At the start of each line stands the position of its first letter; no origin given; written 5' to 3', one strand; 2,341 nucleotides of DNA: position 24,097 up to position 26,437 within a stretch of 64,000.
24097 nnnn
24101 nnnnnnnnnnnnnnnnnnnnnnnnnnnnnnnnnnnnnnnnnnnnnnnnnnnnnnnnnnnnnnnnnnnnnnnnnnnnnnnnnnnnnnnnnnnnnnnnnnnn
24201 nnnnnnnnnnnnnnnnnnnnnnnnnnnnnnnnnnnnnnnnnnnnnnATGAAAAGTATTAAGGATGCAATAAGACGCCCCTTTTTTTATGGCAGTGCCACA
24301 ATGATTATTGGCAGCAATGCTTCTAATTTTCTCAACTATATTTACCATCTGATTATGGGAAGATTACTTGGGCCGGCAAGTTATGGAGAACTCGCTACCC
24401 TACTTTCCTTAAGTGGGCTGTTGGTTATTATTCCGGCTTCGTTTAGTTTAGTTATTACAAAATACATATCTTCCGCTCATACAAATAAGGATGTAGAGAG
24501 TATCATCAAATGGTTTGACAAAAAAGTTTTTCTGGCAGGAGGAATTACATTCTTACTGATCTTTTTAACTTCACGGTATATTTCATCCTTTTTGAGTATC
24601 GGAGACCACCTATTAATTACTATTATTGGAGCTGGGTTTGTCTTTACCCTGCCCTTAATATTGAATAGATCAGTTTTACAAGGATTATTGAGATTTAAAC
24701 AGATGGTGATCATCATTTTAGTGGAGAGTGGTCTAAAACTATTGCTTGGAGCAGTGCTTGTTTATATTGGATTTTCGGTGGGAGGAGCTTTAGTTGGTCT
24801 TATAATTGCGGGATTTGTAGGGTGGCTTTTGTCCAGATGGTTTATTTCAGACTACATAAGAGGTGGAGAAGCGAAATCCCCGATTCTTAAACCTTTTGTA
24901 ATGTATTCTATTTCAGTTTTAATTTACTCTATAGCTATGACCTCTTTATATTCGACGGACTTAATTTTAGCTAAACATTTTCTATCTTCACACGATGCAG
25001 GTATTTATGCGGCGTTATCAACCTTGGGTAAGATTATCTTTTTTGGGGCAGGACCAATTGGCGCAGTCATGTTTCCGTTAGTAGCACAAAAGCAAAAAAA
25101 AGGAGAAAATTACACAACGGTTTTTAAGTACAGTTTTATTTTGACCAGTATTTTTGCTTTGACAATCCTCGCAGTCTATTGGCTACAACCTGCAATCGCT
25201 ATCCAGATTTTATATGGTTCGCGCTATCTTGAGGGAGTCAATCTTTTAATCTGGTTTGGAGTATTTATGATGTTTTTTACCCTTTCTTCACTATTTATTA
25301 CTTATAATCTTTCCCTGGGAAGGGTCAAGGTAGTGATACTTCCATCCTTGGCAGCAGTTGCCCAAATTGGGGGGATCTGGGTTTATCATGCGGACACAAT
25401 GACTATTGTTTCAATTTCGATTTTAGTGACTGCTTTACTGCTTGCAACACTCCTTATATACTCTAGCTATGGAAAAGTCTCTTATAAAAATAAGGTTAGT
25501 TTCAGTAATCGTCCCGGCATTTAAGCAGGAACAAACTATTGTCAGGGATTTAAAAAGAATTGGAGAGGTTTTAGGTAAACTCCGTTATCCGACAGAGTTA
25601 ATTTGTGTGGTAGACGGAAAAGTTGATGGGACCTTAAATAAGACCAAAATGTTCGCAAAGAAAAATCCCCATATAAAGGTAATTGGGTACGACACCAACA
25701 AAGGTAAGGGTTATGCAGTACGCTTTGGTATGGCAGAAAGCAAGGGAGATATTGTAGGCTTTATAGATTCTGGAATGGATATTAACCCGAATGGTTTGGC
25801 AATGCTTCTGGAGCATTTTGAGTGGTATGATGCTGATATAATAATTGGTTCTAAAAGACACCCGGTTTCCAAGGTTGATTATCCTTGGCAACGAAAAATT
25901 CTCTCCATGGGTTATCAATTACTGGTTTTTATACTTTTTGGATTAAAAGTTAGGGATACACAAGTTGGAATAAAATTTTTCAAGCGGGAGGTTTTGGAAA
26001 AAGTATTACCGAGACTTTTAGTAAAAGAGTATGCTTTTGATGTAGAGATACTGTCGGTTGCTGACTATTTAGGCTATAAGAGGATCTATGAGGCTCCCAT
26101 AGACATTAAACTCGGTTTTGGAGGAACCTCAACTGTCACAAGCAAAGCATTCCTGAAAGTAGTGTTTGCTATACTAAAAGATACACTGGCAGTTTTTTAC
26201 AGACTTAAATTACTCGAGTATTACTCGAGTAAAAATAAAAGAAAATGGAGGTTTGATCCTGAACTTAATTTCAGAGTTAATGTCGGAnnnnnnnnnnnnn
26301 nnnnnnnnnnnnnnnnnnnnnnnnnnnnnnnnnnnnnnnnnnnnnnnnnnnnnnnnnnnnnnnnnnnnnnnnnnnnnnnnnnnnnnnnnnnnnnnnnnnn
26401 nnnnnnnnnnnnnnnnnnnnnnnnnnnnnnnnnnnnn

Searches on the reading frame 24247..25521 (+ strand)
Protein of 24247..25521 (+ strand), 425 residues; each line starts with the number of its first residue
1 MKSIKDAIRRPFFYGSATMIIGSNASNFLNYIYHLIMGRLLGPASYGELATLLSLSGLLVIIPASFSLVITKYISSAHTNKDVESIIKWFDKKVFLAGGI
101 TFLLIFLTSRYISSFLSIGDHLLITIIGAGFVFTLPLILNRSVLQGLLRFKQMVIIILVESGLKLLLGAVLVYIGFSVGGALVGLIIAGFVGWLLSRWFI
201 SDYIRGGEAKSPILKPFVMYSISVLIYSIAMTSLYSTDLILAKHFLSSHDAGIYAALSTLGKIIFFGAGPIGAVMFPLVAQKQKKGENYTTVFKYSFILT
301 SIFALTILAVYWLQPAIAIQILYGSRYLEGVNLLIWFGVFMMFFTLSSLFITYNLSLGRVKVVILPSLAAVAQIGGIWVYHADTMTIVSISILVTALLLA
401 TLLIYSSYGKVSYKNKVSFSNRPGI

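Call 7: search_protein_families(library=pfam, proteins=[window:24247-25521:+], max_evalue=0.001)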
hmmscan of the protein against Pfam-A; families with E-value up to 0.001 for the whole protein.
window:24247-25521:+ (425 aa): 2 families
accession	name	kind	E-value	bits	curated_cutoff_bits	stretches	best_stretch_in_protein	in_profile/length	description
PF13440.11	Polysacc_synt_3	-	5e-18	65.8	23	1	36-331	1-292/293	Polysaccharide biosynthesis protein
PF01943.22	Polysacc_synt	-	5.2e-14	52.8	28.2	1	20-281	9-272/274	Polysaccharide biosynthesis protein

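Call 48: search_protein_families(library=ncbifam, proteins=[window:24247-25521:+], max_evalue=0.00001)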
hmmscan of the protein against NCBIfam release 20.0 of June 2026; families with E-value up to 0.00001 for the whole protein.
window:24247-25521:+ (425 aa): 0 families

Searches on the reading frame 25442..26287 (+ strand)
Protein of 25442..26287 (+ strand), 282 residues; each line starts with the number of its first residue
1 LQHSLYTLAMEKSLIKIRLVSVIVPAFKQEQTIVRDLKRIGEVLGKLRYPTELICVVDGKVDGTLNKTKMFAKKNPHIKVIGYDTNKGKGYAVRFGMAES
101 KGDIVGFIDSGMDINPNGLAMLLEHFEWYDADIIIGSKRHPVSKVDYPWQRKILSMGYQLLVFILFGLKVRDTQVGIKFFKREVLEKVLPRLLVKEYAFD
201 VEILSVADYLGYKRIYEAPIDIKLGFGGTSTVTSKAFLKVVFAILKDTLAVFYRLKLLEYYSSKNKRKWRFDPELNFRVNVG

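Call 4: search_protein_families(library=pfam, proteins=[window:25442-26287:+], max_evalue=0.01)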
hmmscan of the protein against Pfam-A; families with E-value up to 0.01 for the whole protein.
window:25442-26287:+ (282 aa): 2 families
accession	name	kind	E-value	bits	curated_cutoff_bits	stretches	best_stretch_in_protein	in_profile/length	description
PF00535.33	Glycos_transf_2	-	9.1e-23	81.5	23.3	1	21-188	1-167/168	Glycosyl transferase family 2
PF13641.12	Glyco_tranf_2_3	-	0.00049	20.6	27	1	20-132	3-117/230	Glycosyltransferase like family 2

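Call 14: search_protein_families(library=ncbifam, proteins=[window:25442-26287:+], max_evalue=0.001)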
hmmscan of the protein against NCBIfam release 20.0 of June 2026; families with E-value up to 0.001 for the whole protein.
window:25442-26287:+ (282 aa): 15 families
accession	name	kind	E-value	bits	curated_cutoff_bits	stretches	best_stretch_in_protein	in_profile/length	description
TIGR03937.1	PgaC_IcaA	equivalog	1.1e-13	51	422.3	1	12-127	39-151/407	poly-beta-1,6-N-acetyl-D-glucosamine synthase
NF047588.1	GlcsyltransPgfSStrep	equivalog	6.6e-12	45.3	500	1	20-197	3-173/308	glycosyltransferase PgfS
NF007482.0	PRK10073.1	equivalog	9.8e-09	34.6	423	1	18-134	6-118/334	glycosyltransferase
NF010496.0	PRK13915.1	equivalog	1.6e-08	34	262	1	10-114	26-130/307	glucosyl-3-phosphoglycerate synthase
NF047683.1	TeichurnBiosyTuaG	equivalog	2.7e-08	33.8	400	1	18-122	6-107/252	teichuronic acid biosynthesis protein TuaG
TIGR03965.1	mycofact_glyco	equivalog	9e-08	31.4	280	1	17-127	73-180/467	mycofactocin biosynthesis glycosyltransferase MftF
NF007986.1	PRK10714.1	equivalog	1.6e-07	30.7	529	1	16-189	4-173/316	undecaprenyl-phosphate 4-deoxy-4-formamido-L-arabinose transferase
NF041875.1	EPS_EpsD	equivalog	2.9e-07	30.2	370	1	20-151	1-130/325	exopolysaccharide biosynthesis glycosyltransferase EpsD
TIGR03111.1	glyc2_xrt_Gpos1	hypoth_equivalog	4.7e-06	25.6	363.95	1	12-128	43-158/439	TIGR03111 family XrtG-associated glycosyltransferase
TIGR04283.1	glyco_like_mftF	equivalog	2.3e-05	24.1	182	1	20-110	1-81/221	TIGR04283 family arsenosugar biosynthesis glycosyltransferase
TIGR04182.1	glyco_TIGR04182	equivalog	3.4e-05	23.4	325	1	20-220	2-188/293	S-layer glycoprotein N-glycosyltransferase AglJ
NF041394.1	GtaseAglG_Halo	equivalog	3.4e-05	23.3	440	1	20-139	3-119/304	glucosyl-dolichyl phosphate glucuronosyltransferase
NF038299.1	EPS_HpsN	equivalog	0.00012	21.2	425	1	19-124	2-104/317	hormogonium polysaccharide biosynthesis glycosyltransferase HpsN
TIGR04242.1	nodulat_NodC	equivalog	0.00044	19.3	550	1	18-134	48-164/395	chitooligosaccharide synthase NodC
TIGR04017.1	WcaA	equivalog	0.00045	19.9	495.75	1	18-127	5-111/279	colanic acid biosynthesis glycosyltransferase WcaA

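Call 17: search_solved_structures(query=window:25442-26287:+, max_evalue=0.01, show_alignments=2)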
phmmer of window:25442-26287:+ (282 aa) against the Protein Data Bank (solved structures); distinct sequences matched with E-value up to 0.01: 22.
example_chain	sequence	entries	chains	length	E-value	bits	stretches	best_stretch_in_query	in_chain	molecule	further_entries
5mlz_A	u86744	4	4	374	9.4e-13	51.7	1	10-237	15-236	Dolichol monophosphate mannose synthase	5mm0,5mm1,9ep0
5eke_A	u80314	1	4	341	1.7e-09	41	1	20-183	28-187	Uncharacterized glycosyltransferase sll0501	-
5ekp_C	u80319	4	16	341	1.7e-09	41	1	20-183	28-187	Uncharacterized glycosyltransferase sll0501 | Glycosyltransferase sll0501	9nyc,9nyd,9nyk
9nye_A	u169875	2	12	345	1.8e-09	40.9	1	20-183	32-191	Glycosyltransferase sll0501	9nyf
9hwj_A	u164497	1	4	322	1e-05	28.6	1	17-189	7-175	Undecaprenyl-phosphate 4-deoxy-4-formamido-L-arabinose transferase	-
6p61_A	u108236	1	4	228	1.4e-05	28.2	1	16-127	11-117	Glycosyltransferase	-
2z87_A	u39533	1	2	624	3.6e-05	26.8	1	13-127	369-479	Chondroitin synthase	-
2z86_A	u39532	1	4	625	3.6e-05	26.8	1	13-127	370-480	Chondroitin synthase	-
9omj_A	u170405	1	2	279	0.00018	24.5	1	20-125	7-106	Glycosyltransferase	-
9omh_A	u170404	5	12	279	0.00018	24.5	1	20-125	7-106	Glycosyltransferase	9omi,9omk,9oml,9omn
9omm_A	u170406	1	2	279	0.00018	24.5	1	20-125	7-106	Glycosyltransferase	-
9bhc_C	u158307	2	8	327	0.00021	24.3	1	17-185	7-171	Undecaprenyl-phosphate 4-deoxy-4-formamido-L-arabinose transferase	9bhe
8vxh_A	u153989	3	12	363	0.00025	24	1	16-185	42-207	Undecaprenyl-phosphate 4-deoxy-4-formamido-L-arabinose transferase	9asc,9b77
3ckj_A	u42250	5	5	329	0.0016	21.4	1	16-119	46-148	Putative uncharacterized protein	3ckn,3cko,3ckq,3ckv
7pdo_A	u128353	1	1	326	0.0022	21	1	14-117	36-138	Glucosyl-3-phosphoglycerate synthase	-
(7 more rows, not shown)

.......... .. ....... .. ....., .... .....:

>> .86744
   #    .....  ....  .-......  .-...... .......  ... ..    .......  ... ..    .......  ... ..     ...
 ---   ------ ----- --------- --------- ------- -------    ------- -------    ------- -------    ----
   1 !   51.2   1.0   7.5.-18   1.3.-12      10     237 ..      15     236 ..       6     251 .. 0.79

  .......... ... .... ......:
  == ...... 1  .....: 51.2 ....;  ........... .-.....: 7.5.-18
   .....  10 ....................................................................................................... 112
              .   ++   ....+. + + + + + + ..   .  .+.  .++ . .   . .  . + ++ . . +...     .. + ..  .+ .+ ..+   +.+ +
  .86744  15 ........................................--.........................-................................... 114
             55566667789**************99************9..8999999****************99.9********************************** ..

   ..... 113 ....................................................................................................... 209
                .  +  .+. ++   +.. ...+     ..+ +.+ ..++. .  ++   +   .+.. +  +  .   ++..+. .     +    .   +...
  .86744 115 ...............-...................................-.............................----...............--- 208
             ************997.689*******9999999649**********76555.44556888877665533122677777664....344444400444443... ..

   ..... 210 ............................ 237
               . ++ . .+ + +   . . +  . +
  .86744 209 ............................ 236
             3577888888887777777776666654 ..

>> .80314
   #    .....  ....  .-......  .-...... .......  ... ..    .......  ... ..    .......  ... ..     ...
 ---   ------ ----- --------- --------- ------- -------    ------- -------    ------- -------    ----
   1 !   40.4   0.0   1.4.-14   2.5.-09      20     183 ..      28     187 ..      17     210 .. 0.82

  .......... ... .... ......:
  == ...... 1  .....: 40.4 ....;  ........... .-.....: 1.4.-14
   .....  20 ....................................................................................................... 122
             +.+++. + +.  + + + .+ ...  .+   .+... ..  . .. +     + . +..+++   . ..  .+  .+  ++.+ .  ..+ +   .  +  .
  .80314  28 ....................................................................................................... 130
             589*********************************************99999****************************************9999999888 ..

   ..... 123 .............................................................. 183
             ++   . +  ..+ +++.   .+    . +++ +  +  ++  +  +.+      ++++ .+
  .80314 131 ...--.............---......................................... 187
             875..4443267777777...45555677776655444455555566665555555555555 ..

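Call 59: find_homologous_proteins(query=window:25469-26287:+, max_evalue=0.001)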
Query window:25469-26287:+ (273 aa): 6024 proteins with E <= 0.001 among 6833 candidates; the best 120 are listed.
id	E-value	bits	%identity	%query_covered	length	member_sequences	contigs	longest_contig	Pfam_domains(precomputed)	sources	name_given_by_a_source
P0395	5.1e-176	602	100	100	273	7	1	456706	PF00535.33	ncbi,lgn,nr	ncbi:glycosyltransferase [Candidatus Daviesbacteria bacterium]|nr:glycosyltransferase [Candidatus Da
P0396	1.9e-147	508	81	98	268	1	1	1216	PF00535.33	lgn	-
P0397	3.6e-145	501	82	98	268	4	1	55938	PF00535.33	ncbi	-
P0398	4.2e-145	500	81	100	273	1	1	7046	PF00535.33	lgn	-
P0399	8.2e-144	496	80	98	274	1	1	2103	PF00535.33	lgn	-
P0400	9.2e-144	496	81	98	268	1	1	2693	PF00535.33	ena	-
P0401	9.3e-144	496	80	99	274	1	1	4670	PF00535.33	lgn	-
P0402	1.7e-143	495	81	98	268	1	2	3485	PF13641.13,PF00535.33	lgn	-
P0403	5.8e-143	493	78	100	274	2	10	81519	PF00535.33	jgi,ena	-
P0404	7.5e-143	493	78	100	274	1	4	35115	PF00535.33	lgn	-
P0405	1.5e-142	492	80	100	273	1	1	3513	PF00535.33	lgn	-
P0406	1.6e-142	492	79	98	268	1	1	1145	PF13641.13,PF00535.33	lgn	-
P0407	2.3e-142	491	79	98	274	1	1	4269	PF00535.33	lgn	-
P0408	2.8e-142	491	80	98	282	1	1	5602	PF00535.33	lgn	-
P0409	5.6e-142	490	78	100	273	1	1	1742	PF00535.33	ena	-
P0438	2.1e-139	482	78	98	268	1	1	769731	PF13641.13,PF00535.33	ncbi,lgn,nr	ncbi:glycosyltransferase [Candidatus Daviesbacteria bacterium]|nr:glycosyltransferase [Candidatus Da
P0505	5.0e-137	474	77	97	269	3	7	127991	PF13641.13,PF00535.33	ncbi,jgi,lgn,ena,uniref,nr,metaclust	ncbi:hypothetical protein A3H40_04060 [Candidatus Daviesbacteria bacterium RIFCSPLOWO2_02_FULL_38_15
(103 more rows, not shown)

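Call 63: find_encoding_contigs(protein=P0438, flank=5000, max_places=1)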
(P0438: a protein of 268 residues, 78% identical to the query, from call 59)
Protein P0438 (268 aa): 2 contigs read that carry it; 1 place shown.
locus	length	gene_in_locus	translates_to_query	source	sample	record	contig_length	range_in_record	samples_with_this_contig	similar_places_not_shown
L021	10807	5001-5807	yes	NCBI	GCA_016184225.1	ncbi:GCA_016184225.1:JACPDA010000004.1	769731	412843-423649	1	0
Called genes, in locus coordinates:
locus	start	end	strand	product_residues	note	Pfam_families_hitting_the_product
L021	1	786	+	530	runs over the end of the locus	PF02366:PMT (weak), PF13231:PMT_2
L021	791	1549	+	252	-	PF00535:Glycos_transf_2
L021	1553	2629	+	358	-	PF13439:Glyco_transf_4, PF00534:Glycos_transf_1, PF13692:Glyco_trans_1_4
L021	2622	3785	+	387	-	PF04188:Mannosyl_trans2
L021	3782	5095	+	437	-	PF01943:Polysacc_synt, PF13440:Polysacc_synt_3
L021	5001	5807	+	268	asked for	PF00535:Glycos_transf_2, PF13641:Glyco_tranf_2_3 (weak)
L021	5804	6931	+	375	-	PF13439:Glyco_transf_4, PF20706:GT4-conflict, PF00534:Glycos_transf_1, PF13692:Glyco_trans_1_4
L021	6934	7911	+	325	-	PF01073:3Beta_HSD, PF01370:Epimerase, PF05368:NmrA (faint), PF07993:NAD_binding_4 (faint), PF13460:NAD_binding_10 (weak), PF16363:GDP_Man_Dehyd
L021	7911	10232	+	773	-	-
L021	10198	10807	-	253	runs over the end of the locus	PF00535:Glycos_transf_2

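Call 64: find_encoding_contigs(protein=P0505, flank=5000, max_places=1)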
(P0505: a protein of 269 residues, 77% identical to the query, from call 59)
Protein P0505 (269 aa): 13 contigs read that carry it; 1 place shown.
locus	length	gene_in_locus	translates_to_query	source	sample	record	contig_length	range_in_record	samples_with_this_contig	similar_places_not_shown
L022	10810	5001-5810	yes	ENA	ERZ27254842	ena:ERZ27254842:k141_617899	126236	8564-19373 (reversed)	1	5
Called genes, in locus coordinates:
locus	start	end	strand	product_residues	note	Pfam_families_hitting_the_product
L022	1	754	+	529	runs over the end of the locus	PF02366:PMT (weak), PF13231:PMT_2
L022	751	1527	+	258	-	PF00535:Glycos_transf_2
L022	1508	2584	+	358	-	PF13439:Glyco_transf_4, PF00534:Glycos_transf_1, PF13692:Glyco_trans_1_4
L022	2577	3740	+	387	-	PF04188:Mannosyl_trans2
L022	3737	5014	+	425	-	PF01943:Polysacc_synt, PF13440:Polysacc_synt_3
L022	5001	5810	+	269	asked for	PF00535:Glycos_transf_2, PF13641:Glyco_tranf_2_3 (weak)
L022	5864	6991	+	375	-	PF13439:Glyco_transf_4, PF20706:GT4-conflict (weak), PF00534:Glycos_transf_1, PF13692:Glyco_trans_1_4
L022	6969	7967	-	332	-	PF01073:3Beta_HSD, PF01370:Epimerase, PF02719:Polysacc_synt_2, PF04321:RmlD_sub_bind, PF07993:NAD_binding_4 (faint), PF13460:NAD_binding_10, PF16363:GDP_Man_Dehyd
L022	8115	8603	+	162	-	PF18915:DUF5667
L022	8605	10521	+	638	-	-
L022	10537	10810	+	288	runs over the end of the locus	PF01073:3Beta_HSD (weak), PF01370:Epimerase, PF04321:RmlD_sub_bind, PF16363:GDP_Man_Dehyd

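Call 71: predict_structure(alignment_id=A4)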
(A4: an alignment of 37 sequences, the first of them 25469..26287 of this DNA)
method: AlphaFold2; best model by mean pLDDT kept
length: 273 residues; sequences in the alignment: 37
mean_pLDDT: 56.0   pTM: 0.57
mean pLDDT of the five models: 56.0, 55.6, 54.0, 47.4, 47.0
residues with pLDDT >= 90: 10; 70-90: 63; 50-70: 78; < 50: 122
segments of 3 or more residues with pLDDT < 50: 1-5, 127-145, 155-157, 163-167, 178-224, 234-273
pLDDT, mean of each block of 10 residues (from residue 1): 58 81 89 86 82 83 88 65 58 76 66 64 52 36 49 50 53 56 32 33 28 32 51 48 39 31 33 29
secondary structure, 60 per line:
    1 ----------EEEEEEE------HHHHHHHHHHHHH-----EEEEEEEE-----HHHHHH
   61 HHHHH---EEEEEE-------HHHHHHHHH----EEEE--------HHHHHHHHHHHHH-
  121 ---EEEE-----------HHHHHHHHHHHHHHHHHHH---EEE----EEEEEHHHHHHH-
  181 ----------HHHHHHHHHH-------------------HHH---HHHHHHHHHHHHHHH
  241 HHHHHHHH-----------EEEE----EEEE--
elements in order: E11-17 H24-36 E42-49 H55-65 E69-74 H82-90 E95-98 H107-119 E124-127 H139-157 E161-163 E168-172 H173-179 H191-200 H226-248 E260-263 E268-271

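Call 72: search_solved_structures(query=A4, max_evalue=0.0001, show_alignments=1)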
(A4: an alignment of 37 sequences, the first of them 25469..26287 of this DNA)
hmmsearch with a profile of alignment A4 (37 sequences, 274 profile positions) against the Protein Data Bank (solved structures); distinct sequences matched with E-value up to 0.0001: 20.
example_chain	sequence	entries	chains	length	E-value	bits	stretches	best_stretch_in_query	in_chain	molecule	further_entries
5mlz_A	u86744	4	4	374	1.6e-16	63.9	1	9-229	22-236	Dolichol monophosphate mannose synthase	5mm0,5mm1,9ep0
5eke_A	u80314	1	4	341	9.2e-13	51.5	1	12-131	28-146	Uncharacterized glycosyltransferase sll0501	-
5ekp_C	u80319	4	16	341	9.3e-13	51.5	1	12-131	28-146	Uncharacterized glycosyltransferase sll0501 | Glycosyltransferase sll0501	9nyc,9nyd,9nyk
9nye_A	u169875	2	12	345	9.5e-13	51.5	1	12-131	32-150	Glycosyltransferase sll0501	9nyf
2z87_A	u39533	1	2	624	1.1e-08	38.2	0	5-119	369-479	Chondroitin synthase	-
2z86_A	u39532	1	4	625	1.1e-08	38.2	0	5-119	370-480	Chondroitin synthase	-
8vh7_A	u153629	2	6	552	9.7e-08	35.1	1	8-102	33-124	Heparosan synthase B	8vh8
8viw_A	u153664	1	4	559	9.9e-08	35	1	8-102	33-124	Heparosan synthase B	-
6p61_A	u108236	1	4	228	1.6e-07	34.3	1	6-121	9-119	Glycosyltransferase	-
3bcv_A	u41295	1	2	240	3.9e-07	33.1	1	11-135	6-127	Putative glycosyltransferase protein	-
5hea_A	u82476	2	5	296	4.4e-06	29.6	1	9-103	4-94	Putative glycosyltransferase (GalT1)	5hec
9hwj_A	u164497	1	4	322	4.6e-06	29.5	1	9-181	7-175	Undecaprenyl-phosphate 4-deoxy-4-formamido-L-arabinose transferase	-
9omh_A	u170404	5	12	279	1e-05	28.5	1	12-116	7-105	Glycosyltransferase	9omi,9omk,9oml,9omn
9omm_A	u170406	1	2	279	1e-05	28.5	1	12-116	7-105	Glycosyltransferase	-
9omj_A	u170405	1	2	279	1e-05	28.5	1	12-116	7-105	Glycosyltransferase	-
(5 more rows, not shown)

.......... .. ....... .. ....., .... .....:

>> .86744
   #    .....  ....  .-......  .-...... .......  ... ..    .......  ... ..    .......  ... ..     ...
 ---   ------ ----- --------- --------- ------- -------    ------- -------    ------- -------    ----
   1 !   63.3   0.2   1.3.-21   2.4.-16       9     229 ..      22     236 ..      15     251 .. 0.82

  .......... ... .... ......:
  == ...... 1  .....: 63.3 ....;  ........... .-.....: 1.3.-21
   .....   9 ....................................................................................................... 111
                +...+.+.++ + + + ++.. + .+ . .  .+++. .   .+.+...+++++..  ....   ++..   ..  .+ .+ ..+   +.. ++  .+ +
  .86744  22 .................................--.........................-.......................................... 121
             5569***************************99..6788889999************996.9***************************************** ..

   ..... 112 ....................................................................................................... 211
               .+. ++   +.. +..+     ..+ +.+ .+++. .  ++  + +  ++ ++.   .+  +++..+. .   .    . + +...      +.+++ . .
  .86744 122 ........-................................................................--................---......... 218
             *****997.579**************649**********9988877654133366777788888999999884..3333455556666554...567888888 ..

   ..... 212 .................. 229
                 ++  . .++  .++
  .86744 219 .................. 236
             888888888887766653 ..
